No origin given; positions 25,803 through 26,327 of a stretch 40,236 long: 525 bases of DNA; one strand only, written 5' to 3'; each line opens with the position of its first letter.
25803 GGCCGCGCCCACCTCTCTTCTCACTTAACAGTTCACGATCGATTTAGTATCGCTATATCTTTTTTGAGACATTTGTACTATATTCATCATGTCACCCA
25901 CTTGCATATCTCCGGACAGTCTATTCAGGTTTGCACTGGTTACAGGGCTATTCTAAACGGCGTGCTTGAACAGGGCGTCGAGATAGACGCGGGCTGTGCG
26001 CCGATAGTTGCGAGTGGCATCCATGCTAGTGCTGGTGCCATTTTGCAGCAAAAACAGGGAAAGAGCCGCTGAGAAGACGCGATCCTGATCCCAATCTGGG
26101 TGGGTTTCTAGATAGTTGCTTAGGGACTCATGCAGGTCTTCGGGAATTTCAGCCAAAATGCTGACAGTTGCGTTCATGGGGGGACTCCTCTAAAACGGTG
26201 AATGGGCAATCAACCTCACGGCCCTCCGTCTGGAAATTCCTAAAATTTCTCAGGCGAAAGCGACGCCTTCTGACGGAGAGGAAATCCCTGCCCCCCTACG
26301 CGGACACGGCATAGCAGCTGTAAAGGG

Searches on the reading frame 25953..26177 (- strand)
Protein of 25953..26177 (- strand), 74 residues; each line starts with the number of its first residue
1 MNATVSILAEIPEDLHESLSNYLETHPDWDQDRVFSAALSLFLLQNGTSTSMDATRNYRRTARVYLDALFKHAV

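Call 11: search_protein_families(library=pfam, proteins=[window:25953-26177:-])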
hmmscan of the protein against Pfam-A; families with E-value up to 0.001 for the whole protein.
window:25953-26177:- (74 aa): 1 family
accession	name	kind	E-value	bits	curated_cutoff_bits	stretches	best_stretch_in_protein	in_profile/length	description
PF10929.13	DUF2811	-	2.6e-28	98.5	26.6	1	6-70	1-57/57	Protein of unknown function (DUF2811)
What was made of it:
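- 25953..26177 (-): DUF2811 gene (74 aa), the only constant partner of the module. Pfam PF10929, E = 2.6e-28 (call 11).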

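Call 12: find_encoding_contigs(protein=window:25953-26177:-, flank=10000, max_places=10)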
Protein window:25953-26177:- (74 aa): 1 contig read that carries it; 1 place shown.
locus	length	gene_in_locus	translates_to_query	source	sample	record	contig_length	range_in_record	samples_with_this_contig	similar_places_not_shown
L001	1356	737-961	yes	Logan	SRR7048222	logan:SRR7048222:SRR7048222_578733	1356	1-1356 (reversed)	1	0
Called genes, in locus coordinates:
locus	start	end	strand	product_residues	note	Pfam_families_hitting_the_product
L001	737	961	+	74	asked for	PF10929:DUF2811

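Call 27: find_homologous_proteins(query=window:25953-26177:-, max_evalue=0.00001)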
Query window:25953-26177:- (74 aa): 996 proteins with E <= 0.00001 among 996 candidates; the best 120 are listed.
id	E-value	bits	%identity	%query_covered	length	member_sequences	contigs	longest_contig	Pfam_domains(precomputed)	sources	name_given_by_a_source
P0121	6.3e-41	154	99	100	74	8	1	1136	PF10929.14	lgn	-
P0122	5.0e-39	148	95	100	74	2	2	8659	PF10929.14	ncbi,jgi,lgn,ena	ncbi:MAG: DUF2811 domain-containing protein [Cyanobacteria bacterium J06626_14]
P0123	1.5e-38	147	95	100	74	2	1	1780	PF10929.14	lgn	-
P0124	6.4e-37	141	88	100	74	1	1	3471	PF10929.14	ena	-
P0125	1.2e-36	141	89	100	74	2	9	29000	PF10929.14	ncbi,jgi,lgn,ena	-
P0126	2.0e-36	140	96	95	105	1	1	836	PF10929.14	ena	-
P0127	2.8e-36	139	86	100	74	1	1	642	PF10929.14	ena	-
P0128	3.8e-36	139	91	100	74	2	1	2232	PF10929.14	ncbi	ncbi:MAG: DUF2811 domain-containing protein [Cyanobacteria bacterium J06633_2]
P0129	5.2e-36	139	88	100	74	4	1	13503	PF10929.14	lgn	-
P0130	1.8e-35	137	86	100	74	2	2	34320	PF10929.14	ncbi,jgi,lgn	ncbi:MAG: DUF2811 domain-containing protein [Elainellaceae cyanobacterium]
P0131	8.0e-35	135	85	100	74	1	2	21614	PF10929.14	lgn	-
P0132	9.9e-35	135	85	100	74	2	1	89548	PF10929.14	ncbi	ncbi:MAG: DUF2811 domain-containing protein [Elainellaceae cyanobacterium]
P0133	2.8e-34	133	84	99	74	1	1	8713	PF10929.14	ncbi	ncbi:MAG: DUF2811 domain-containing protein [Cyanobacteria bacterium P01_E01_bin.6]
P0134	4.7e-34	132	86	100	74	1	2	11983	PF10929.14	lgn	-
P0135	5.0e-34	132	86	100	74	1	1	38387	PF10929.14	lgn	-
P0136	7.0e-34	132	84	99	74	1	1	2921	PF10929.14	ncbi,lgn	ncbi:MAG: DUF2811 domain-containing protein [Bacteroidota bacterium]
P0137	9.8e-34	131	84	100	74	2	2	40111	PF10929.14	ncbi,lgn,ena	-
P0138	1.1e-33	131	84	100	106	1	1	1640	PF10929.14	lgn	-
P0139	1.2e-33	131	86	96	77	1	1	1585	PF10929.14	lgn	-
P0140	1.4e-33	131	84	100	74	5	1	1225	PF10929.14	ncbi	-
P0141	2.4e-33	130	85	100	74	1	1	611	PF10929.14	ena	-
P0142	3.3e-33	130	84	100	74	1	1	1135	PF10929.14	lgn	-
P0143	6.8e-33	129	85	99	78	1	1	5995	PF10929.14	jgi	-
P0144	7.0e-33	129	82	100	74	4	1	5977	PF10929.14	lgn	-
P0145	7.7e-33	129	82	100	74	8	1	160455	PF10929.14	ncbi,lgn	-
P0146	8.2e-33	129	82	100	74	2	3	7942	PF10929.14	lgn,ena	-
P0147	8.7e-33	128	82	100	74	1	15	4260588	PF10929.14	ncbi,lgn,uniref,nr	ncbi:DUF2811 domain-containing protein [Leptolyngbya ohadii]|uniref:DUF2811 domain-containing protei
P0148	1.0e-32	128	84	100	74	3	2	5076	PF10929.14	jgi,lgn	jgi:Protein of unknown function (DUF2811)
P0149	1.1e-32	128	82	99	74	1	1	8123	PF10929.14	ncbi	ncbi:MAG: DUF2811 domain-containing protein [Cyanobacteria bacterium P01_E01_bin.6]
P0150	2.2e-32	127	84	100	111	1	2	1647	PF10929.14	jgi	jgi:Protein of unknown function (DUF2811)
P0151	2.5e-32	127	82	100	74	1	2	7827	PF10929.14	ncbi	ncbi:MAG TPA: DUF2811 domain-containing protein [Chroococcidiopsis sp.]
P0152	3.0e-32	127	82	100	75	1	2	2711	PF10929.14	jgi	jgi:Protein of unknown function (DUF2811)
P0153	3.4e-32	127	82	100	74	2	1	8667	PF10929.14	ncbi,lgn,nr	ncbi:MAG: DUF2811 domain-containing protein [Leptolyngbyaceae cyanobacterium SL_7_1]|nr:DUF2811 doma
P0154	3.5e-32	127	81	100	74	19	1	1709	PF10929.14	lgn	-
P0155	3.7e-32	126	78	100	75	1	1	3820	PF10929.14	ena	-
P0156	4.0e-32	126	82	100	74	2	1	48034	PF10929.14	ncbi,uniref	ncbi:DUF2811 domain-containing protein [Leptolyngbya sp. AN02str]|uniref:DUF2811 domain-containing p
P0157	4.3e-32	126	81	100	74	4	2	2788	PF10929.14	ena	-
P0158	4.3e-32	126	80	100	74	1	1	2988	PF10929.14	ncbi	ncbi:MAG: DUF2811 domain-containing protein [Cyanobacteria bacterium P01_E01_bin.6]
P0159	5.1e-32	126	81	100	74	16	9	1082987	PF10929.14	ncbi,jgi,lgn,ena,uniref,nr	ncbi:MAG: DUF2811 domain-containing protein [Leptolyngbyaceae cyanobacterium CRU_2_3]|jgi:hypothetic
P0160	5.7e-32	126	81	100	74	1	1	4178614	PF10929.14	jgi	jgi:hypothetical protein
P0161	5.9e-32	126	81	100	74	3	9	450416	PF10929.14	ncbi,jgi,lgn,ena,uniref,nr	ncbi:MAG: DUF2811 domain-containing protein [Synechococcales cyanobacterium K44_A2020_017]|jgi:hypot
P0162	7.1e-32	126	82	100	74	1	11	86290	PF10929.14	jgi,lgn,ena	-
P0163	7.4e-32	125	84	100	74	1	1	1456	PF10929.14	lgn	-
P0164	8.4e-32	125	80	100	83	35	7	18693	PF10929.14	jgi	jgi:hypothetical protein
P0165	9.0e-32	125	78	99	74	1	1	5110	PF10929.14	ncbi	ncbi:MAG: DUF2811 domain-containing protein [Cyanobacteria bacterium P01_E01_bin.6]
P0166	1.1e-31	125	81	100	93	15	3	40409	PF10929.14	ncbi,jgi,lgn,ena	ncbi:MAG TPA: DUF2811 domain-containing protein [Coleofasciculaceae cyanobacterium]|jgi:hypothetical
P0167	1.3e-31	125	81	100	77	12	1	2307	PF10929.14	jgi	jgi:hypothetical protein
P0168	1.5e-31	125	80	100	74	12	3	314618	PF10929.14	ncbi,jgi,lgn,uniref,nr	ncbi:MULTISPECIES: DUF2811 domain-containing protein [unclassified Leptolyngbya]|jgi:hypothetical pr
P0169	1.5e-31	125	80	100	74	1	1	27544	PF10929.14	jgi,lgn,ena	jgi:hypothetical protein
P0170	1.7e-31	124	80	100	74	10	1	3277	PF10929.14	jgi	jgi:hypothetical protein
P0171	1.9e-31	124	82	97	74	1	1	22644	PF10929.14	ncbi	-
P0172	3.3e-31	123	80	100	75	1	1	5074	PF10929.14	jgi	-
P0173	3.8e-31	123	78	100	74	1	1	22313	PF10929.14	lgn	-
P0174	5.6e-31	123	80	100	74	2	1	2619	PF10929.14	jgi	jgi:Protein of unknown function (DUF2811)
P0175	5.8e-31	123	78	100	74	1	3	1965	PF10929.14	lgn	-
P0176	5.8e-31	123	81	100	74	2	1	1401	PF10929.14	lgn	-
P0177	7.4e-31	122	81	100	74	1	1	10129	PF10929.14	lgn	-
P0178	8.8e-31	122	78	100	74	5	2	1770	PF10929.14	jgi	-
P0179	9.3e-31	122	80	100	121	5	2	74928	PF10929.14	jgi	jgi:hypothetical protein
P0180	1.2e-30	122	74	100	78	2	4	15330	PF10929.14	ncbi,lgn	-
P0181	1.7e-30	121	74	100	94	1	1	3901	PF10929.14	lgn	-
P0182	1.8e-30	121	74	100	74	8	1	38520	PF10929.14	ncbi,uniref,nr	ncbi:DUF2811 domain-containing protein [Coleofasciculus sp. FACHB-1120]|uniref:DUF2811 domain-contai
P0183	1.9e-30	121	77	100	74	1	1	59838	PF10929.14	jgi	jgi:hypothetical protein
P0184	2.3e-30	121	82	97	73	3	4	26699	PF10929.14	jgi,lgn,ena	-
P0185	2.3e-30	121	78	100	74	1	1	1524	PF10929.14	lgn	-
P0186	2.8e-30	121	79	95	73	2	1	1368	PF10929.14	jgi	-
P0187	3.0e-30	120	78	100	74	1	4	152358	PF10929.14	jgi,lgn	jgi:hypothetical protein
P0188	3.2e-30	120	81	100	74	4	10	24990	PF10929.14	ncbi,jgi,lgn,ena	-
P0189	4.1e-30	120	77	100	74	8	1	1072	PF10929.14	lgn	-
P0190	4.5e-30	120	78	100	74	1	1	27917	PF10929.14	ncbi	-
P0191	5.1e-30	120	74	100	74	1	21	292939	PF10929.14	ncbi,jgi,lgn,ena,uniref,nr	ncbi:DUF2811 domain-containing protein [Trichocoleus sp. FACHB-90]|jgi:hypothetical protein|uniref:D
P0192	5.8e-30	120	76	100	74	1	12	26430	PF10929.14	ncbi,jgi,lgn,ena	jgi:hypothetical protein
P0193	7.8e-30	119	78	97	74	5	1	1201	PF10929.14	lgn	-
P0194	8.0e-30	119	81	97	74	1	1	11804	PF10929.14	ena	-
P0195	8.1e-30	119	76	100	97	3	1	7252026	PF10929.14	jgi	jgi:hypothetical protein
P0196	1.1e-29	119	77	100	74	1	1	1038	PF10929.14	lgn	-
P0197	1.5e-29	118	73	99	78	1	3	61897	PF10929.14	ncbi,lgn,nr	ncbi:MAG: DUF2811 domain-containing protein [Oscillatoriaceae bacterium SKW80]|nr:DUF2811 domain-con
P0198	1.7e-29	118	73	100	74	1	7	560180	PF10929.14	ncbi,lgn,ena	ncbi:MAG: DUF2811 domain-containing protein [Geitlerinemataceae cyanobacterium]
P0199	1.9e-29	118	79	96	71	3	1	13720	PF10929.14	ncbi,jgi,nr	ncbi:MAG: DUF2811 domain-containing protein [Leptolyngbyaceae bacterium]|nr:DUF2811 domain-containin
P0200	2.2e-29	118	76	100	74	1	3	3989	PF10929.14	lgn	-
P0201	2.2e-29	118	78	100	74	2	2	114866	PF10929.14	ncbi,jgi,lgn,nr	ncbi:MAG: DUF2811 domain-containing protein [Kaiparowitsia implicata GSE-PSE-MK54-09C]|jgi:hypotheti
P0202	2.5e-29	117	77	100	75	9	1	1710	PF10929.14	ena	-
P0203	2.6e-29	117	73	99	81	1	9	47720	PF10929.14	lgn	-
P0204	2.6e-29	117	73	99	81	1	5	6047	PF10929.14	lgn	-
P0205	2.8e-29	117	76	100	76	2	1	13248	PF10929.14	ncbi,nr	ncbi:hypothetical protein BCD67_21415 [Oscillatoriales cyanobacterium USR001]|nr:hypothetical protei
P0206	2.8e-29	117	77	95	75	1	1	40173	PF10929.14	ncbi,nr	ncbi:MAG: DUF2811 domain-containing protein [Oscillatoriales cyanobacterium SM2_2_1]|nr:DUF2811 doma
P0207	3.2e-29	117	79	97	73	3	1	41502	PF10929.14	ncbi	ncbi:MAG: DUF2811 domain-containing protein [Elainellaceae cyanobacterium]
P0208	4.1e-29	117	76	97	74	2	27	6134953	PF10929.14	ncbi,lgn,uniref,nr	ncbi:DUF2811 domain-containing protein [Desertifilum sp. FACHB-1129]|uniref:DUF2811 domain-containin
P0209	5.2e-29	117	77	100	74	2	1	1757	PF10929.14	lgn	-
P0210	6.0e-29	116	74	100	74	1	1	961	PF10929.14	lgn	-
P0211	6.2e-29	116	73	100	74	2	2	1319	PF10929.14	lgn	-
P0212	8.5e-29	116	78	100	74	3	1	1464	PF10929.14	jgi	-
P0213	9.0e-29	116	73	99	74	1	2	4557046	PF10929.14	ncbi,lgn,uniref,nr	ncbi:hypothetical protein Pse7367_2336 [Thalassoporum mexicanum PCC 7367]|uniref:DUF2811 domain-cont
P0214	1.1e-28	115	73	100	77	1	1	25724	PF10929.14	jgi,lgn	jgi:hypothetical protein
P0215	1.1e-28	115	74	100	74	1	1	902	PF10929.14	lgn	-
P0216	1.2e-28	115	74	99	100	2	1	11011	PF10929.14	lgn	-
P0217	1.2e-28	115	74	99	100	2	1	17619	PF10929.14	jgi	jgi:Protein of unknown function (DUF2811)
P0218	1.2e-28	115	72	100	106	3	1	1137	PF10929.14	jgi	jgi:Protein of unknown function (DUF2811)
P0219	1.2e-28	115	73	99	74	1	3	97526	PF10929.14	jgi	jgi:hypothetical protein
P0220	1.4e-28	115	73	100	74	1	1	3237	PF10929.14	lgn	-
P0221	1.6e-28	115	74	99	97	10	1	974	PF10929.14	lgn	-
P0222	1.6e-28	115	72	100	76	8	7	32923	PF10929.14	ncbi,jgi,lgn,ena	jgi:hypothetical protein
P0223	1.7e-28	115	75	96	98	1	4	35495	PF10929.14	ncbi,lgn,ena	-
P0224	1.7e-28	115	73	99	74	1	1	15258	PF10929.14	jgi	jgi:hypothetical protein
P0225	1.8e-28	115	74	100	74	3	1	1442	PF10929.14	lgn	-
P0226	1.8e-28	115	73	100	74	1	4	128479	PF10929.14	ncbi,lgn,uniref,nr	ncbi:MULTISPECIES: DUF2811 domain-containing protein [Oscillatoriophycideae]|uniref:DUF2811 domain-c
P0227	1.8e-28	115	74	100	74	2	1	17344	PF10929.14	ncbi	ncbi:MAG: DUF2811 domain-containing protein [Actinomycetota bacterium]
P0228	2.2e-28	115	75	99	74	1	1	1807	PF10929.14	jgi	jgi:Protein of unknown function (DUF2811)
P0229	2.2e-28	115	75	97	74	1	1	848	PF10929.14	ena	-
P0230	2.6e-28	114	72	100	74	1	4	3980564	PF10929.14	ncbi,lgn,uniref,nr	ncbi:hypothetical protein CKA32_005897 [Geitlerinema sp. FC II]|uniref:DUF2811 domain-containing pro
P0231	2.7e-28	114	76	95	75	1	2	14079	PF10929.14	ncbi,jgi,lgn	jgi:hypothetical protein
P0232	3.0e-28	114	74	99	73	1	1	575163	PF10929.14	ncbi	-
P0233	3.0e-28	114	74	99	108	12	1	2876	PF10929.14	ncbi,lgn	-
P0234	3.0e-28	114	74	97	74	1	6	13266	PF10929.14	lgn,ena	-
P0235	3.4e-28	114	76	100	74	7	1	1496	PF10929.14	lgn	-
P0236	3.8e-28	114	74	100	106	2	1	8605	PF10929.14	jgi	jgi:hypothetical protein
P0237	4.1e-28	114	72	100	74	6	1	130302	PF10929.14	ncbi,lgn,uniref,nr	ncbi:MAG: hypothetical protein DCF19_10295 [Pseudanabaena frigida]|uniref:DUF2811 domain-containing 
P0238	4.4e-28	114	73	99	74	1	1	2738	PF10929.14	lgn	-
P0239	4.4e-28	114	72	97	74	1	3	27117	PF10929.14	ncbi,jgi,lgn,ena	ncbi:MAG TPA: DUF2811 domain-containing protein [Candidatus Obscuribacterales bacterium]|jgi:hypothe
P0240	4.9e-28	113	73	100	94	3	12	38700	PF10929.14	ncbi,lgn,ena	-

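Call 28: find_encoding_contigs(protein=P0122, flank=6000, max_places=4)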
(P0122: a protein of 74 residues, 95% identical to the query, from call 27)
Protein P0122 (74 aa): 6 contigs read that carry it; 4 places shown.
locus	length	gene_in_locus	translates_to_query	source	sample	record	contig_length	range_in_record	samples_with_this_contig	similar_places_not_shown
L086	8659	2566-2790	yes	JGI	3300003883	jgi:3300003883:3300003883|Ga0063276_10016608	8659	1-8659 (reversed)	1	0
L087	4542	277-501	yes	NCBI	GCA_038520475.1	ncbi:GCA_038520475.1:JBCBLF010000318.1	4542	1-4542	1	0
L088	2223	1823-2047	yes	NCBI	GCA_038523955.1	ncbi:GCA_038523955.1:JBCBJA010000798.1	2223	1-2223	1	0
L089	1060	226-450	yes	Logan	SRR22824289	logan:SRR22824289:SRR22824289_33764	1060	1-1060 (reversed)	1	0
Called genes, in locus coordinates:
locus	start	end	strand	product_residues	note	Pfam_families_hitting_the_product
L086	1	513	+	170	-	?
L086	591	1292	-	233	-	-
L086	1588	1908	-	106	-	PF10674:Ycf54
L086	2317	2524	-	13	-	-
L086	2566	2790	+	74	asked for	PF10929:DUF2811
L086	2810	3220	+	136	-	-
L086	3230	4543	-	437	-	PF10555:MraY_sig1 (weak), PF00953:Glycos_transf_4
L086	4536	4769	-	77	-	PF11332:DUF3134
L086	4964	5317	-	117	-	-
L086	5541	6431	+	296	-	PF01545:Cation_efflux, PF16916:ZT_dimer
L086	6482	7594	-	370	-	-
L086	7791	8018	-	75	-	PF03840:SecG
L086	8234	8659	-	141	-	?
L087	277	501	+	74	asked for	PF10929:DUF2811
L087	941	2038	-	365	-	PF10555:MraY_sig1 (weak), PF00953:Glycos_transf_4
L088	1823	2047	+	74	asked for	PF10929:DUF2811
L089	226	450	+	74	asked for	PF10929:DUF2811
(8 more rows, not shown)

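Call 29: find_encoding_contigs(protein=P0125, flank=6000, max_places=4)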
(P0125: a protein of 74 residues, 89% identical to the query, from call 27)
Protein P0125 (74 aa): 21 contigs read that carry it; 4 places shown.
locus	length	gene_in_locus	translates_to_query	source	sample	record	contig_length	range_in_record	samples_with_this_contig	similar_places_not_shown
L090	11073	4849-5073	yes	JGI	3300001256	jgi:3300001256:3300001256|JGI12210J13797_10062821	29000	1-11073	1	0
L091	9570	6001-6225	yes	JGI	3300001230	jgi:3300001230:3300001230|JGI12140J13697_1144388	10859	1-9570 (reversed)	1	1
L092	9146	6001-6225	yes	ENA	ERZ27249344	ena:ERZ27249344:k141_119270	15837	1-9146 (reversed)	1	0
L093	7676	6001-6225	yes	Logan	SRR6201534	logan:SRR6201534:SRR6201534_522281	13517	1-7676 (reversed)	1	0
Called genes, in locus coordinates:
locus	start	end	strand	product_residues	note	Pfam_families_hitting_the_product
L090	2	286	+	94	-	?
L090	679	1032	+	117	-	-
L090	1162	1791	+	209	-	PF13453:Zn_ribbon_TFIIB (weak)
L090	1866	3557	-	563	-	PF01590:GAF, PF13185:GAF_2, PF00512:HisKA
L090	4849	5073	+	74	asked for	PF10929:DUF2811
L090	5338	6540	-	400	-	PF04909:Amidohydro_2 (faint)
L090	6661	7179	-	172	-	PF07963:N_methyl, PF16734:Pilin_GH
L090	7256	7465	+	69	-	-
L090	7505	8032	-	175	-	PF07963:N_methyl, PF16734:Pilin_GH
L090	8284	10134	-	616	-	PF00449:Urease_alpha, PF01979:Amidohydro_1, PF07969:Amidohydro_3 (faint)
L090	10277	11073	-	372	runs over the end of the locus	PF01571:GCV_T, PF08669:GCV_T_C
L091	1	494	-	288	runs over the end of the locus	PF03881:Fructosamin_kin, PF01636:APH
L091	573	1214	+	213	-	PF00528:BPD_transp_1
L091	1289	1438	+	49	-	-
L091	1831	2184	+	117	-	-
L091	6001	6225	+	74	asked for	PF10929:DUF2811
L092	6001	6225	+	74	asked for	PF10929:DUF2811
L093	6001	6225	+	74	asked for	PF10929:DUF2811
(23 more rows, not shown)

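Call 30: find_encoding_contigs(protein=P0130, flank=6000, max_places=3)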
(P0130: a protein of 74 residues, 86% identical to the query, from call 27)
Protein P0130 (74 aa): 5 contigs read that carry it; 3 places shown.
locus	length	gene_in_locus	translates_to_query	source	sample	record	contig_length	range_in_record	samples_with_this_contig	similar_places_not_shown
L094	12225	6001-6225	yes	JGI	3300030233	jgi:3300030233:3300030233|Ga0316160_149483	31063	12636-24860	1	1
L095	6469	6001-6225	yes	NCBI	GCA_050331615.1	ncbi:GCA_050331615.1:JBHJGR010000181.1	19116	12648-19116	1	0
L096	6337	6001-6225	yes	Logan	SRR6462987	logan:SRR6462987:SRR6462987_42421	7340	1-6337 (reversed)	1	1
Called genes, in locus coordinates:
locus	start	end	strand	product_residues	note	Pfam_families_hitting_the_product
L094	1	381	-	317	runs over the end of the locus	PF12146:Hydrolase_4 (weak), PF00561:Abhydrolase_1, PF12697:Abhydrolase_6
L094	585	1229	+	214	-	PF01544:CorA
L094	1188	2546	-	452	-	PF17820:PDZ_6, PF19238:Radical_SAM_2, PF04459:DUF512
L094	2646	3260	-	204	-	PF00578:AhpC-TSA, PF08534:Redoxin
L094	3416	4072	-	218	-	-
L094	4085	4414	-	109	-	PF10674:Ycf54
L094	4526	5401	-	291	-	PF03740:PdxJ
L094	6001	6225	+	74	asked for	PF10929:DUF2811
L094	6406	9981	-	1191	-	PF00072:Response_reg, PF01590:GAF, PF01590:GAF, PF13185:GAF_2, PF00512:HisKA, PF02518:HATPase_c, PF00072:Response_reg, PF00211:Guanylate_cyc, +2 more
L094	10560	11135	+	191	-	PF00583:Acetyltransf_1, PF13420:Acetyltransf_4 (weak), PF13508:Acetyltransf_7, PF13673:Acetyltransf_10, PF08445:FR47 (weak)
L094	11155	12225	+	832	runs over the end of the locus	PF05226:CHASE2, PF00069:Pkinase, PF07714:PK_Tyr_Ser-Thr, PF01636:APH (faint), PF03109:ABC1 (weak)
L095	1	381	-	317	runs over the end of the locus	PF12146:Hydrolase_4 (weak), PF00561:Abhydrolase_1, PF12697:Abhydrolase_6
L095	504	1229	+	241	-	PF01544:CorA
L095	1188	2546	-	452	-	PF17820:PDZ_6, PF19238:Radical_SAM_2, PF04459:DUF512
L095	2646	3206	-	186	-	PF00578:AhpC-TSA, PF08534:Redoxin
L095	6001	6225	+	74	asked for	PF10929:DUF2811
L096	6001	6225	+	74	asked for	PF10929:DUF2811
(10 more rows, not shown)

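Call 38: find_encoding_contigs(protein=P0147, flank=10000, max_places=3)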
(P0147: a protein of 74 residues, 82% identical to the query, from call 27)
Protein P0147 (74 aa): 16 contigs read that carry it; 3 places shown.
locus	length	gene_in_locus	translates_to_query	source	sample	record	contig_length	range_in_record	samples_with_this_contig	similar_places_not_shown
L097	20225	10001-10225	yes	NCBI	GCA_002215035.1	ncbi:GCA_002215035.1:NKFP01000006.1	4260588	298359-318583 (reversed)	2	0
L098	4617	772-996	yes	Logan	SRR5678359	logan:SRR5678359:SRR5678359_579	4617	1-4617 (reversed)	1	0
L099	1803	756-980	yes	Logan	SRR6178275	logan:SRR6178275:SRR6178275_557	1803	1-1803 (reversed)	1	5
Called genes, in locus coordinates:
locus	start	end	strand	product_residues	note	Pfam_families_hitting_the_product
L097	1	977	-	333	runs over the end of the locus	PF00009:GTP_EFTU, PF00350:Dynamin_N (faint), PF01926:MMR_HSR1, PF02421:FeoB_N, PF03193:RsgA_GTPase (faint), PF07650:KH_2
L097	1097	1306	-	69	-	PF01863:YgjP-like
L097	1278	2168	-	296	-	PF01863:YgjP-like, PF01926:MMR_HSR1 (faint)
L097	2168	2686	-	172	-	PF00293:NUDIX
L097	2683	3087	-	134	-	-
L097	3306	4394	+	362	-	PF00763:THF_DHG_CYH, PF02882:THF_DHG_CYH_C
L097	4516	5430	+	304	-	PF00348:polyprenyl_synt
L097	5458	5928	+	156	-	PF02681:DUF212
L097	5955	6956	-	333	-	-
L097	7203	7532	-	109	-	PF10674:Ycf54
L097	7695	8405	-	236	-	PF03740:PdxJ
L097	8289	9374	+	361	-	PF03740:PdxJ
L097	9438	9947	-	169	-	-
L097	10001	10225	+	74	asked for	PF10929:DUF2811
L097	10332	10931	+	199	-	PF03653:UPF0093, PF05425:CopD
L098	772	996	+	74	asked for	PF10929:DUF2811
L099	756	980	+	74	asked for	PF10929:DUF2811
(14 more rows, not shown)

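Call 44: search_solved_structures(query=A3, max_evalue=10)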
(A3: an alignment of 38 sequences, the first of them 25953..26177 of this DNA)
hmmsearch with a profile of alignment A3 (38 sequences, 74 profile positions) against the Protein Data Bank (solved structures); distinct sequences matched with E-value up to 10: 3.
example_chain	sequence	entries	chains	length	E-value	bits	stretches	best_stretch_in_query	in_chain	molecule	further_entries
6erc_A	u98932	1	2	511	0.71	13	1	20-43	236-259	Peroxinectin A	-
7t28_A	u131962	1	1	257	0.95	12.6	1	15-36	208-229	Putative metal-dependent hydrolase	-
7rbw_A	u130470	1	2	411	2.6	11.2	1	9-46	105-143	Biliverdin bindin serpin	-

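Call 55: predict_structure(alignment_id=A3)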
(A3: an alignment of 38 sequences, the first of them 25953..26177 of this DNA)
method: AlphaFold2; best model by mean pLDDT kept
length: 74 residues; sequences in the alignment: 38
mean_pLDDT: 58.8   pTM: 0.37
mean pLDDT of the five models: 58.8, 55.5, 54.2, 53.4, 51.1
residues with pLDDT >= 90: 0; 70-90: 4; 50-70: 58; < 50: 12
segments of 3 or more residues with pLDDT < 50: 1-9, 72-74
pLDDT, mean of each block of 10 residues (from residue 1): 42 63 69 68 60 56 61 43
secondary structure, 60 per line:
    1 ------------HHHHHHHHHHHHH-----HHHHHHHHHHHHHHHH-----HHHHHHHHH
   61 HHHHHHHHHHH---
elements in order: H13-25 H31-46 H52-71
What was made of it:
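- On Ribbon-helix-helix repeat operator or centromere (ParR/parC, omega): The AlphaFold monomer has pLDDT 58.8 with helices at 13-25, 31-46 and 52-71 (call 55).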

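Call 57: find_encoding_contigs(protein=P0213, flank=4000, max_places=2)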
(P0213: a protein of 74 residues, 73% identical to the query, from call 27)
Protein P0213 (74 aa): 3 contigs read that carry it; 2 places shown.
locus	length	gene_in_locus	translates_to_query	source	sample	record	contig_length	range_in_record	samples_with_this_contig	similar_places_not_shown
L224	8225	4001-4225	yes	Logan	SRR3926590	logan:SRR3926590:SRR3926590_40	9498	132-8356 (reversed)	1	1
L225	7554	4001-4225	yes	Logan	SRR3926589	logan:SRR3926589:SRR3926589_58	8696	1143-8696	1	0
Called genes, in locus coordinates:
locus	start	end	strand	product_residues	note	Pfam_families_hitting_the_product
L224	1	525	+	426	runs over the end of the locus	PF12890:DHOase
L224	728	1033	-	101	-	PF01649:Ribosomal_S20p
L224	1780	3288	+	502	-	PF01773:Nucleos_tra2_N, PF07670:Gate, PF07662:Nucleos_tra2_C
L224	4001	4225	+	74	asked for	PF10929:DUF2811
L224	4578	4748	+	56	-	-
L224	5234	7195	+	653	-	PF20434:BD-FAE, PF00326:Peptidase_S9, PF01738:DLH, PF07859:Abhydrolase_3 (weak)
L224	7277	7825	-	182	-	-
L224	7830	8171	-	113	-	-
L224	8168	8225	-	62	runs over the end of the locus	?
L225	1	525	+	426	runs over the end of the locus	PF12890:DHOase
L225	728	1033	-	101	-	PF01649:Ribosomal_S20p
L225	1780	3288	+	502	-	PF01773:Nucleos_tra2_N, PF07670:Gate, PF07662:Nucleos_tra2_C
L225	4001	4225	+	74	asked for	PF10929:DUF2811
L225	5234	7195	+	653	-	PF20434:BD-FAE, PF00326:Peptidase_S9, PF01738:DLH, PF07859:Abhydrolase_3 (weak)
